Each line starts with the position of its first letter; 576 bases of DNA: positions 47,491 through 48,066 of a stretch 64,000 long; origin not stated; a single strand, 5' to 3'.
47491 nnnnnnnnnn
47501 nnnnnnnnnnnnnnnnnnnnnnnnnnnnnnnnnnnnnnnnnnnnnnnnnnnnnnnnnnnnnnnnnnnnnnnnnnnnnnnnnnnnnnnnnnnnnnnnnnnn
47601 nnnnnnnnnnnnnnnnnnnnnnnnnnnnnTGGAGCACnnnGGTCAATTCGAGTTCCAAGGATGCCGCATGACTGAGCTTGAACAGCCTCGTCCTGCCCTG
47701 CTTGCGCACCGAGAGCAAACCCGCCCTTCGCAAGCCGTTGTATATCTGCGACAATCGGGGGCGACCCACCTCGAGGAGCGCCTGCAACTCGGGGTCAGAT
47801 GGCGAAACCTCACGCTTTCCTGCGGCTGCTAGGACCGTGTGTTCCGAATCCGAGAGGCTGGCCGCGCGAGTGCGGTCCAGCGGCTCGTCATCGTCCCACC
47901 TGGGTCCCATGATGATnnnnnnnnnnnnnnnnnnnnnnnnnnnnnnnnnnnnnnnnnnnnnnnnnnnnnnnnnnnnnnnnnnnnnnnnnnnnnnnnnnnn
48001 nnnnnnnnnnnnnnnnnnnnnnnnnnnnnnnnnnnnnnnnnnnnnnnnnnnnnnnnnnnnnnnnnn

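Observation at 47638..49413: Degenerate AAA+ / acidic linker / winged-helix protein next to the motif array: possible second initiator-like or origin-binding factor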

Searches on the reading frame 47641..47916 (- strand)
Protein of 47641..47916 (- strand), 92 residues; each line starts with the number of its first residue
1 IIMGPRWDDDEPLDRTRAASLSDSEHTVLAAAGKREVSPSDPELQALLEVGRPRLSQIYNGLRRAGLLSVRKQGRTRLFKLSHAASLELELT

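Call 89: predict_structure(alignment_id=A7)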
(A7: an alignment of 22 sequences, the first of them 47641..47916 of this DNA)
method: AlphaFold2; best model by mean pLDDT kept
length: 92 residues; sequences in the alignment: 22
mean_pLDDT: 91.6   pTM: 0.80
mean pLDDT of the five models: 91.6, 91.3, 91.0, 89.1, 88.0
residues with pLDDT >= 90: 75; 70-90: 13; 50-70: 4; < 50: 0
segments of 3 or more residues with pLDDT < 50: none
pLDDT, mean of each block of 10 residues (from residue 1): 74 92 96 96 96 97 96 94 89 65
secondary structure, 60 per line:
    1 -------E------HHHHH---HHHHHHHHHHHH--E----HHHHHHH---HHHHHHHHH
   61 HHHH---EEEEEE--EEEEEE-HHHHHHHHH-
elements in order: H15-19 H23-34 H42-48 H52-64 E68-73 E76-81 H83-91

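Call 92: fold_search(model_id=the predicted structure, library=pdb)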
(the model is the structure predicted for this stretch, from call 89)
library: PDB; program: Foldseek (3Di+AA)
matches with E <= 10: 1310; with E <= 0.001: 15
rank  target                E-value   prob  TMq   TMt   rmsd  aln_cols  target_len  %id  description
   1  4k2e_A                2.7e-04  1.00  0.66  0.65   2.2        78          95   29  HlyU from Vibrio cholerae N16961 (released 2014-04-30)
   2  4ooi_B                3.3e-04  1.00  0.66  0.64   2.3        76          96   30  Reduced HlyU from Vibrio cholerae N16961 (released 2014-12-31)
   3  3jth_A                5.5e-04  1.00  0.65  0.62   2.5        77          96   28  Crystal structure of a transcriptional regulator HlyU from Vibrio vulnificus CMCP6 (released 2010-03-16)
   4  3jth_B                5.9e-04  1.00  0.63  0.63   2.7        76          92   29  Crystal structure of a transcriptional regulator HlyU from Vibrio vulnificus CMCP6 (released 2010-03-16)
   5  4k2e_B                6.3e-04  1.00  0.66  0.66   2.4        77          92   30  HlyU from Vibrio cholerae N16961 (released 2014-04-30)
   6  1smt_A                6.3e-04  1.00  0.66  0.62   2.6        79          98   24  SMTB REPRESSOR FROM SYNECHOCOCCUS PCC7942 (released 1997-12-03)
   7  5znx                  7.6e-04  1.00  0.66  0.64   2.4        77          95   28  Crystal structure of CM14-treated HlyU from Vibrio vulnificus (released 2019-04-10)
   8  6o8k                  7.6e-04  1.00  0.63  0.63   3.4        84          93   26  Crystal Structure of apo and reduced Sulfide-responsive transcriptional repressor (SqrR) from Rhodobacter capsulatus. (released 2020-04-01)
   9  1r23_A                8.1e-04  1.00  0.68  0.61   2.2        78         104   23  Crystal structure of the cyanobacterial metallothionein repressor SmtB in the Zn1-form (one Zn(II) per dimer) (released 2004-05-18)
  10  1r1t_B                8.1e-04  1.00  0.66  0.62   2.5        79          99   24  Crystal structure of the cyanobacterial metallothionein repressor SmtB in the apo-form (released 2004-05-18)
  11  1smt_B                8.1e-04  1.00  0.66  0.61   2.6        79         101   24  SMTB REPRESSOR FROM SYNECHOCOCCUS PCC7942 (released 1997-12-03)
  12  5jls                  8.1e-04  1.00  0.66  0.47   4.3        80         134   15  Crystal Structure of Adhesin competence repressor (AdcR) from Streptococcus pyogenes (C-terminally His tagged) (released 2017-05-03)
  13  1r1u_A                9.2e-04  1.00  0.65  0.64   2.5        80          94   15  Crystal structure of the metal-sensing transcriptional repressor CzrA from Staphylococcus aureus in the apo-form (released 2004-05-18)
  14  1r22_B                9.8e-04  1.00  0.66  0.63   2.4        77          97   26  Crystal structure of the cyanobacterial metallothionein repressor SmtB (C14S/C61S/C121S mutant) in the Zn2alpha5-form (released 2004-05-18)
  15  7wze_A                9.8e-04  1.00  0.66  0.40   3.1        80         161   22  Structure of Transcriptional regulator from Bacillus subtilis (strain 168) (released 2022-04-20)
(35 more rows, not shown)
